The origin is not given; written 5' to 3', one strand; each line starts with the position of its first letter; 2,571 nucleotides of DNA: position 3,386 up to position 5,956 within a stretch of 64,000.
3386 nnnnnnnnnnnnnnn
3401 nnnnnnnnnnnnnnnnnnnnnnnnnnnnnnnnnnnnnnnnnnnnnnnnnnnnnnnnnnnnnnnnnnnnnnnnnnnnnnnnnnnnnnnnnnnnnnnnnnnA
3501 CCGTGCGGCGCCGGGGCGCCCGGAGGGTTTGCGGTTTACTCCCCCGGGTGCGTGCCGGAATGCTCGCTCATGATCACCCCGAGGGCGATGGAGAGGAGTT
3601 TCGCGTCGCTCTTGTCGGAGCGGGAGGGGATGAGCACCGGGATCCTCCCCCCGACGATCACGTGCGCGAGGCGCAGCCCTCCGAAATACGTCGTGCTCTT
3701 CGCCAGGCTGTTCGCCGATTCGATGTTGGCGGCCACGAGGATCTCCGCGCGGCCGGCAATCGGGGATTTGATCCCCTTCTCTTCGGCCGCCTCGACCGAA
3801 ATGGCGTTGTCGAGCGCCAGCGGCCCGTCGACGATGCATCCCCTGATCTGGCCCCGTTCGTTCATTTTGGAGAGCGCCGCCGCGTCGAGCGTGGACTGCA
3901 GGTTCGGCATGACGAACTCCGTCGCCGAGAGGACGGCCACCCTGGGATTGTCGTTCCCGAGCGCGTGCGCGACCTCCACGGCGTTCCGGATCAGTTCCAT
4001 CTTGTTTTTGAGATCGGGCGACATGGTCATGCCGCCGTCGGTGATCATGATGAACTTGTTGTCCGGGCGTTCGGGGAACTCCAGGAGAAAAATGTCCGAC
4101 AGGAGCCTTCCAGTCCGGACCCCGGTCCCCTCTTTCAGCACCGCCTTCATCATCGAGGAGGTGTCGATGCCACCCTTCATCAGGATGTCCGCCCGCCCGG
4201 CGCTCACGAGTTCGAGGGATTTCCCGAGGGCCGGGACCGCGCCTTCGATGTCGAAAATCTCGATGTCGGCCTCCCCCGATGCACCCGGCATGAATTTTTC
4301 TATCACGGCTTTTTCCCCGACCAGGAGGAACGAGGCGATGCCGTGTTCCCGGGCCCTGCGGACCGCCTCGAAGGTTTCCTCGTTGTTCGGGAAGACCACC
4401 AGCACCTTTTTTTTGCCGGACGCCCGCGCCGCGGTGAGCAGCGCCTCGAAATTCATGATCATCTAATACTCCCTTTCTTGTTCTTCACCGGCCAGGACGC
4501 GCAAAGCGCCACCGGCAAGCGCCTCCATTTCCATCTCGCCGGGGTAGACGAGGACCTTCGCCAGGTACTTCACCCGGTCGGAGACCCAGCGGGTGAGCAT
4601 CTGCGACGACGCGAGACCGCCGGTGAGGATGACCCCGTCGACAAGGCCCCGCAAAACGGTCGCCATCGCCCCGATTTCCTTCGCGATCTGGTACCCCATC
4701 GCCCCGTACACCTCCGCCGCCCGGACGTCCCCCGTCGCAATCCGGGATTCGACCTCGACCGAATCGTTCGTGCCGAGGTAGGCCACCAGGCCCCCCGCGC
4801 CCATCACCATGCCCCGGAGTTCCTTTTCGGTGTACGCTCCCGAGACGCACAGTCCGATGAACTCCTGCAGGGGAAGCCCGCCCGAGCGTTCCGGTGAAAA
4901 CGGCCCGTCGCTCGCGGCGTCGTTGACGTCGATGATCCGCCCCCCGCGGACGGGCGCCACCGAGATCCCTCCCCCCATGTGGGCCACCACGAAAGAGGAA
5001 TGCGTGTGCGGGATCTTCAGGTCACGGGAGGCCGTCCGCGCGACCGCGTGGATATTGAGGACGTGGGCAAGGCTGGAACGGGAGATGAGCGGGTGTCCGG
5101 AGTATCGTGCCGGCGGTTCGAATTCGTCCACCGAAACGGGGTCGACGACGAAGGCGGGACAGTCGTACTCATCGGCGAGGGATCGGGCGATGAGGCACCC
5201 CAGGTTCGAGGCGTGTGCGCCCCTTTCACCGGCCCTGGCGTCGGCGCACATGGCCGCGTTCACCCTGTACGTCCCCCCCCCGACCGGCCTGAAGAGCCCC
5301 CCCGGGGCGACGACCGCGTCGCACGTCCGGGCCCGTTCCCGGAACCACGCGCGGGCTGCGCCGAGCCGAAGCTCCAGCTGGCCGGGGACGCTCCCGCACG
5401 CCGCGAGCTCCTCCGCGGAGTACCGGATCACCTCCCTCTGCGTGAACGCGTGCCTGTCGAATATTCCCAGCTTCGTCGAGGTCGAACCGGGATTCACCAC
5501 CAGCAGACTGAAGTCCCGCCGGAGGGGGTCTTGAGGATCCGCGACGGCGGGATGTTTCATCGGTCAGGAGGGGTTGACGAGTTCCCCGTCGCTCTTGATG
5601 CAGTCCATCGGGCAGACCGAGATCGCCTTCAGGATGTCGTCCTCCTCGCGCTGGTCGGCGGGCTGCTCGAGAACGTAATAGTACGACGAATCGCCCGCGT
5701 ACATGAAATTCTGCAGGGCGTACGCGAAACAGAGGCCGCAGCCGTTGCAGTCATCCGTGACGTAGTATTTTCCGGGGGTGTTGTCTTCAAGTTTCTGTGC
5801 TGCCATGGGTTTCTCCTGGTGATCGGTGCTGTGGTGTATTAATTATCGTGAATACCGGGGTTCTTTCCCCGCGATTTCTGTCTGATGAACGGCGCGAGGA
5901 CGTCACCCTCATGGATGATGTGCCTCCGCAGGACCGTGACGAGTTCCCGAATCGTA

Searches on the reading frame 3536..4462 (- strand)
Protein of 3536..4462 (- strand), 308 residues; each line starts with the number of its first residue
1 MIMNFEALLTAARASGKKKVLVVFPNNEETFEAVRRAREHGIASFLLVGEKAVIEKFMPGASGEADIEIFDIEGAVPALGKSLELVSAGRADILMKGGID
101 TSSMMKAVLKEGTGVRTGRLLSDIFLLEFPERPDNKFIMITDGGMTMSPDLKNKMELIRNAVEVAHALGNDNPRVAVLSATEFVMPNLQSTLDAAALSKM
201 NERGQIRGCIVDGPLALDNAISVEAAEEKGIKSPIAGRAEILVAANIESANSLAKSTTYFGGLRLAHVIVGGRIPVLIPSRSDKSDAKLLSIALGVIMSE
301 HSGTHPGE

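Call 18: search_protein_families(library=pfam, proteins=[window:3536-4462:-], max_evalue=0.0001)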
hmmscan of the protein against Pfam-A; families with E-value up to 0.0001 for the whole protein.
window:3536-4462:- (308 aa): 1 family
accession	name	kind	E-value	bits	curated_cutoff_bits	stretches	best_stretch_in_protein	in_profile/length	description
PF01515.24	PTA_PTB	-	1.8e-36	126.6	24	1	83-294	109-317/319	Phosphate acetyl/butaryl transferase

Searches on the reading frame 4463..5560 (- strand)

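Call 18: search_protein_families(library=pfam, proteins=[window:4463-5560:-], max_evalue=0.0001)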
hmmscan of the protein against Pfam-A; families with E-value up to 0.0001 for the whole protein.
window:4463-5560:- (365 aa): 1 family
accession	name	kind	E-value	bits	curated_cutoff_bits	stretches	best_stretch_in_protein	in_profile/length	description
PF00871.23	Acetate_kinase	-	2.1e-11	43.6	22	1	172-318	184-334/392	Acetokinase family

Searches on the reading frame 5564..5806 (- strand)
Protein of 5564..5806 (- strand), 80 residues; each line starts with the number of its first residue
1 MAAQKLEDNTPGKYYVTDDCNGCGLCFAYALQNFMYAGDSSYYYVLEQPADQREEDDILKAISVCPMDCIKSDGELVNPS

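Call 18: search_protein_families(library=pfam, proteins=[window:5564-5806:-], max_evalue=0.0001)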
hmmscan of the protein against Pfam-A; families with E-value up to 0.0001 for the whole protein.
window:5564-5806:- (80 aa): 2 families
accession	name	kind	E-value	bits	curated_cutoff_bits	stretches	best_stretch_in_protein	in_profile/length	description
PF13370.11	Fer4_13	-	1.6e-13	51.6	24.5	1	17-71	2-57/58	4Fe-4S single cluster domain of Ferredoxin I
PF13459.11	Fer4_15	-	2.5e-06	28.5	22.4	1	18-71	6-65/66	4Fe-4S single cluster domain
